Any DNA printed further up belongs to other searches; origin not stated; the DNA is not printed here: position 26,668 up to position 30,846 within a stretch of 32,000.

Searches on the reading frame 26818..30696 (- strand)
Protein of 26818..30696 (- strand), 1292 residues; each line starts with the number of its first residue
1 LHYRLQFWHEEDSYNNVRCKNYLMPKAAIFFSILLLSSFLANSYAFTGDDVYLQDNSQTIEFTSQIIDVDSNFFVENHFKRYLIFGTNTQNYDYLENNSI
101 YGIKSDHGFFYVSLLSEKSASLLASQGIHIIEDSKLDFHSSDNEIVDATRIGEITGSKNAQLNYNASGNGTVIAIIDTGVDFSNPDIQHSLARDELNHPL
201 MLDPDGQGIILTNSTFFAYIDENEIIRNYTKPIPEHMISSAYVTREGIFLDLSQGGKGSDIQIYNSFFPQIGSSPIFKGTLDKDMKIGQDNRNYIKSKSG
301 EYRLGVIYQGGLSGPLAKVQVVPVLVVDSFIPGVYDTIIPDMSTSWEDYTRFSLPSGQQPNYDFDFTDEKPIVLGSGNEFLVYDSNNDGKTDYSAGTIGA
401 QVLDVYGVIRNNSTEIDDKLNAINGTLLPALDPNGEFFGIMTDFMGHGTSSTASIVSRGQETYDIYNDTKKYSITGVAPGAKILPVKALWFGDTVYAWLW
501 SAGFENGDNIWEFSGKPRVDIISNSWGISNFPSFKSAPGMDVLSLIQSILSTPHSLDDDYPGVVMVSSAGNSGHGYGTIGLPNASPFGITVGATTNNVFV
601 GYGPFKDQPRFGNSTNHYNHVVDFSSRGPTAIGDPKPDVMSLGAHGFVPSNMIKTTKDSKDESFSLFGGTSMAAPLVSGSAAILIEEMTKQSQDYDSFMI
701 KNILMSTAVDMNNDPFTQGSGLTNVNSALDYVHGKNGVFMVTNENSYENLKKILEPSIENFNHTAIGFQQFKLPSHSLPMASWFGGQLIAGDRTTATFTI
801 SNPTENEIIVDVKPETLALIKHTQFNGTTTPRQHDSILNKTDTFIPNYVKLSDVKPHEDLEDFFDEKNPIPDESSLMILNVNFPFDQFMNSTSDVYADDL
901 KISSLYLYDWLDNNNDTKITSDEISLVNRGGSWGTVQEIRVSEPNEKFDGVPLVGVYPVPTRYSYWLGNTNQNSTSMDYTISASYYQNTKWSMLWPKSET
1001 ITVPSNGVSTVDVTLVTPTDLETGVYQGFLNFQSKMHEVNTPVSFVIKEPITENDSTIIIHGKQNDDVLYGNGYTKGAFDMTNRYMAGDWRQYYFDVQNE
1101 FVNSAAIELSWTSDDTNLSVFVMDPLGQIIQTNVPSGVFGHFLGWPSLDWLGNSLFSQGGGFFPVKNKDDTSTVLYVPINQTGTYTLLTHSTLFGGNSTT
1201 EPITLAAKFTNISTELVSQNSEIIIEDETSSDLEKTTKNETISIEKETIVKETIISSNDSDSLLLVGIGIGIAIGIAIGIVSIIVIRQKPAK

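Call 39: search_protein_families(library=pfam, proteins=[window:26818-30696:-])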
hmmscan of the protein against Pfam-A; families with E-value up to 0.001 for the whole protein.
window:26818-30696:- (1292 aa): 1 family
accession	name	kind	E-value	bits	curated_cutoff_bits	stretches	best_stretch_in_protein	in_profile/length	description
PF00082.27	Peptidase_S8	-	4.6e-36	125.1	21.8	1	168-721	1-288/288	Subtilase family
